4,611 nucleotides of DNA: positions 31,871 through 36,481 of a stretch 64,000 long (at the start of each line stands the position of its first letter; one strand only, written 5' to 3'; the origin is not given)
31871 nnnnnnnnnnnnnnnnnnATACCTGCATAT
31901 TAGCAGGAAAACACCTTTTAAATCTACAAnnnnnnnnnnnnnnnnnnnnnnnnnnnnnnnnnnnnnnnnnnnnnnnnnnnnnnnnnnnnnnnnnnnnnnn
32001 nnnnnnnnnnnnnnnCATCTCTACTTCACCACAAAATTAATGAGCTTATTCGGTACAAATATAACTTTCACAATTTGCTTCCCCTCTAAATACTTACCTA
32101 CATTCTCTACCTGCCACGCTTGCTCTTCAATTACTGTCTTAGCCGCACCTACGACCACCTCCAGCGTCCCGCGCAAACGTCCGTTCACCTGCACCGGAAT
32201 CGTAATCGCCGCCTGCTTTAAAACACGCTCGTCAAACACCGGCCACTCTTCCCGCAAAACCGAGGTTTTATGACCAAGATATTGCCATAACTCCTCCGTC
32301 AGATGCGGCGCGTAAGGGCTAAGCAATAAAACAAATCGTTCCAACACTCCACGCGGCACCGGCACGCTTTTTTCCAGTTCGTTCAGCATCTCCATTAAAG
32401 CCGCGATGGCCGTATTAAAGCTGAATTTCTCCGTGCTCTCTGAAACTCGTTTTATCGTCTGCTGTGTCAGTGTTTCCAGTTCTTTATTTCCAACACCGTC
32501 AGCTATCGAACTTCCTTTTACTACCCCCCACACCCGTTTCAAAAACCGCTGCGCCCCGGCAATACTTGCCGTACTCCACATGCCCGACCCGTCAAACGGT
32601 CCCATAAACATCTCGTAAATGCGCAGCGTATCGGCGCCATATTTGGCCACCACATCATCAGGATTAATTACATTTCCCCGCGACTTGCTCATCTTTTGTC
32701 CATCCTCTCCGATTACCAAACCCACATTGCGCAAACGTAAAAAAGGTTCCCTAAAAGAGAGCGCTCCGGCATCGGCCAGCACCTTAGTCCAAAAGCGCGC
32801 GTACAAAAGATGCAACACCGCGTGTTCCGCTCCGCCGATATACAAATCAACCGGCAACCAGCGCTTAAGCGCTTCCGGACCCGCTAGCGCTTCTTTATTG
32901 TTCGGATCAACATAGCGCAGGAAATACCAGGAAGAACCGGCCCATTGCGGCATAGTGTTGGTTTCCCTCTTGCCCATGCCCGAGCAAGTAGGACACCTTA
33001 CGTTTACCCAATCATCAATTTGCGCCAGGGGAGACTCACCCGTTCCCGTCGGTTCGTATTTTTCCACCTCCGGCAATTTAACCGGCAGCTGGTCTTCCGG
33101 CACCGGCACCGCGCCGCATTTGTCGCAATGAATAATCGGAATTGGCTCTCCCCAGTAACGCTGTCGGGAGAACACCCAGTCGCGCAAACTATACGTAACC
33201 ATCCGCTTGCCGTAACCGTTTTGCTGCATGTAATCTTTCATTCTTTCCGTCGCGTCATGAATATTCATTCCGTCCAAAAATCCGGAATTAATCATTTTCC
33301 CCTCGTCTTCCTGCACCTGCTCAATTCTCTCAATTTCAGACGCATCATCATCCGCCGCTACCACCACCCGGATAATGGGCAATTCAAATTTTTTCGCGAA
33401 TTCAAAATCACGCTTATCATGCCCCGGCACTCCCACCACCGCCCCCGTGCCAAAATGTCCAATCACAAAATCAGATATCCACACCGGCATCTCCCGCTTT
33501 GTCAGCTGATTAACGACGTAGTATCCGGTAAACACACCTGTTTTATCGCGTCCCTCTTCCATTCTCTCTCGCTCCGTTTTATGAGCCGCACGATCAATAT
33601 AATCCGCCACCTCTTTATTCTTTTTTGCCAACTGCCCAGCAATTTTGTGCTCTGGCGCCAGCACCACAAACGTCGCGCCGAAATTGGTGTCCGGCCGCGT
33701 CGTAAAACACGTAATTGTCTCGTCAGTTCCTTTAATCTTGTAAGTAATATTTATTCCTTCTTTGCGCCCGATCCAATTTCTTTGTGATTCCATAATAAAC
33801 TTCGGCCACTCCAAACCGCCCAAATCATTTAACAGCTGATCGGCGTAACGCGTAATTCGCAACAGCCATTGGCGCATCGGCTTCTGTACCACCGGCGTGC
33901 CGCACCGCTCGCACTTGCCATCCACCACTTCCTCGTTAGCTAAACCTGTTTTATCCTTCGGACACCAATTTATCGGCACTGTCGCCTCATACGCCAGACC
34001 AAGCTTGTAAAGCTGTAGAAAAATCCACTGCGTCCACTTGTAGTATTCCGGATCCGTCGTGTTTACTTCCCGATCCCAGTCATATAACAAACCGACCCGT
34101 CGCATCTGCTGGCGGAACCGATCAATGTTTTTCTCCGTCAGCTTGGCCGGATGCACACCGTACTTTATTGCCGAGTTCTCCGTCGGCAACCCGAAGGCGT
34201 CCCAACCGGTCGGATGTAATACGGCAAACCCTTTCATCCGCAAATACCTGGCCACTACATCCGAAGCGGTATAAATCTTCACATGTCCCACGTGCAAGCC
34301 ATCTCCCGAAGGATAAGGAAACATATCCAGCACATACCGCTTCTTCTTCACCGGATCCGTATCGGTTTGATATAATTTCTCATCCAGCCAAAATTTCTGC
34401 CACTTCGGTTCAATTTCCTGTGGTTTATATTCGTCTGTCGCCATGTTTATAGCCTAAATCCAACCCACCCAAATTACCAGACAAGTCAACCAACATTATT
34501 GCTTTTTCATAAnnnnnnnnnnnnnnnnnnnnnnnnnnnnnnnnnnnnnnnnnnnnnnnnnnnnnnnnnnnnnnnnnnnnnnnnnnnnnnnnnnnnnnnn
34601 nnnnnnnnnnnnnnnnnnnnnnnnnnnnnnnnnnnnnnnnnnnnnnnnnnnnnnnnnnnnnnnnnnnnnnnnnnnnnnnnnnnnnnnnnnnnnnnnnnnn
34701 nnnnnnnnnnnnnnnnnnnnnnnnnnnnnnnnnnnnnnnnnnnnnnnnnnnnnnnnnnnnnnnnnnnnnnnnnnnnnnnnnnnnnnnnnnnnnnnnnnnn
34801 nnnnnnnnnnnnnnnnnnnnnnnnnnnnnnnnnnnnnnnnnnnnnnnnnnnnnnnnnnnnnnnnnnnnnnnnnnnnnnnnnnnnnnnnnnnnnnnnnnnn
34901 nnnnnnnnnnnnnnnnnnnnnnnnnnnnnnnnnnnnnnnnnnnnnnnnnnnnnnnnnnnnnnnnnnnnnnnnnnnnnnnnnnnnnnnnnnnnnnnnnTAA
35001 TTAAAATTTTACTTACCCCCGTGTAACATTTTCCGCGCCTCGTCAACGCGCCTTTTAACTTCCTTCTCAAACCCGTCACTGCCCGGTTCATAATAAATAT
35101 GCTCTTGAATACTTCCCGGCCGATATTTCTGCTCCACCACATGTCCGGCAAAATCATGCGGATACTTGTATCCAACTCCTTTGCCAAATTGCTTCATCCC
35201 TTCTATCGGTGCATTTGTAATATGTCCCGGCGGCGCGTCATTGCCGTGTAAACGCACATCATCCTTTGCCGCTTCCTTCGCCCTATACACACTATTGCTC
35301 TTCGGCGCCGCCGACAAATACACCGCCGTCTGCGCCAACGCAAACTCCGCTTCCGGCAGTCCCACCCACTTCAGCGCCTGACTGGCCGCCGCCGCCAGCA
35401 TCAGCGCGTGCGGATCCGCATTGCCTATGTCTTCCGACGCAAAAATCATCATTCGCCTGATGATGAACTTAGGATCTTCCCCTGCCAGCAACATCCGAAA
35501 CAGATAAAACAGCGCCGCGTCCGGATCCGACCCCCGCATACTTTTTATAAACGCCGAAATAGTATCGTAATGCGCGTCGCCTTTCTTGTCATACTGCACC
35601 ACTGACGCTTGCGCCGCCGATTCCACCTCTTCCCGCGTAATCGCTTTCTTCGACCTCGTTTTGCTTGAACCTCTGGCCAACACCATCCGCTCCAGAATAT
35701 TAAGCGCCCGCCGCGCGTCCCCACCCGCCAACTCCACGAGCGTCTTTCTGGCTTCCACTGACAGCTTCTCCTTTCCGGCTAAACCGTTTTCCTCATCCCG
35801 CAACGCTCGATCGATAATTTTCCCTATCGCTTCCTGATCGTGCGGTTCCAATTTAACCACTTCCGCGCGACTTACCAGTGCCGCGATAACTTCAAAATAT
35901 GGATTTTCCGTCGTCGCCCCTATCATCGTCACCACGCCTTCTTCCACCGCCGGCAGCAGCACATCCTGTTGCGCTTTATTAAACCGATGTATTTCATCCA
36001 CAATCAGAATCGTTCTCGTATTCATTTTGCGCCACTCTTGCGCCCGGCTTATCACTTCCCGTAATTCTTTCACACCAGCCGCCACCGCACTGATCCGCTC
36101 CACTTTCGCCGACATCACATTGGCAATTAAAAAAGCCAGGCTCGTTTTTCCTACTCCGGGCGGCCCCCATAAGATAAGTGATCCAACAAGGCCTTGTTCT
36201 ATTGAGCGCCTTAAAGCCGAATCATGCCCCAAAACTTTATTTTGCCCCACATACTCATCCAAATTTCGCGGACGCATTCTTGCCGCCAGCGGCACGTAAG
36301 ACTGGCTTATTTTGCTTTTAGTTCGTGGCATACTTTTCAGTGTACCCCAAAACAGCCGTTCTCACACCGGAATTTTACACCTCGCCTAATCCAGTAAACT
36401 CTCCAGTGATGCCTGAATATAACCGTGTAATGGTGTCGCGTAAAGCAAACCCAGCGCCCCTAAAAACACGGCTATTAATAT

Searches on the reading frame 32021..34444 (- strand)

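Call 40: search_protein_families(library=pfam, proteins=[window:32021-34444:-], max_evalue=0.001)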
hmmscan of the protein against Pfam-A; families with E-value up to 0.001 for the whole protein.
window:32021-34444:- (807 aa): 5 families
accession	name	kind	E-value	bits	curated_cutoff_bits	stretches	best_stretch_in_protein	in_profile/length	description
PF13603.12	tRNA-synt_1_2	-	3.2e-64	216.3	25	1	222-406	1-184/185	Leucyl-tRNA synthetase, editing domain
PF00133.28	tRNA-synt_1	-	1.1e-52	179.6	22.7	2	14-225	1-225/414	tRNA synthetases class I (I, L, M and V)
PF09334.17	tRNA-synt_1g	-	3.2e-30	105.6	20.1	2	42-183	7-144/391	tRNA synthetases class I (M)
PF08264.19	Anticodon_1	-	2.1e-20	73.6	25.1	1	654-764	2-139/148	Anticodon-binding domain of tRNA ligase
PF01406.26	tRNA-synt_1e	-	8e-06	25.9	27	0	581-610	250-279/301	tRNA synthetases class I (C) catalytic domain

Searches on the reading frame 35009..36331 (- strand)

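Call 40: search_protein_families(library=pfam, proteins=[window:35009-36331:-], max_evalue=0.001)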
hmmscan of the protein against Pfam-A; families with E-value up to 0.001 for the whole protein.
window:35009-36331:- (440 aa): 12 families
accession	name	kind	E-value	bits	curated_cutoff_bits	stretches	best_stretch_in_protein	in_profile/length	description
PF12002.13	MgsA_C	-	4.1e-64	215.9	27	1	267-431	1-165/167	MgsA AAA+ ATPase C terminal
PF16193.11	AAA_assoc_2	-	3.2e-26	91.8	34.3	1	189-266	6-81/81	AAA C-terminal domain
PF05496.18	RuvB_N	-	1.1e-16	61.4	27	1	19-137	1-116/159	Holliday junction DNA helicase RuvB P-loop domain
PF00004.35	AAA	-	2.7e-15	57.4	21.2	1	52-158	1-125/131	ATPase family associated with various cellular activities (AAA)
PF07728.20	AAA_5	-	6.5e-07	29.9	22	1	52-142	2-103/139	AAA domain (dynein-related subfamily)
PF07726.17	AAA_3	-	4.9e-06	26.9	27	1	53-150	3-108/131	ATPase family associated with various cellular activities (AAA)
PF13191.12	AAA_16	-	7.8e-06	26.9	32.6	0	39-67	15-42/167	AAA ATPase domain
PF01078.27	Mg_chelatase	-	7.1e-05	22.7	20.3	0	41-88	12-61/207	Magnesium chelatase, subunit ChlI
PF20720.3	nSTAND3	-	0.00036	20.7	27.2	1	51-97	19-64/155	Novel STAND NTPase 3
PF13173.12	AAA_14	-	0.00041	20.8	27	0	52-165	5-124/129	AAA domain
PF00158.32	Sigma54_activat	-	0.00044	20.4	20.2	0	106-151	94-140/168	Sigma-54 interaction domain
PF13401.12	AAA_22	-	0.00059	20.6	27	0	50-67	6-23/130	AAA domain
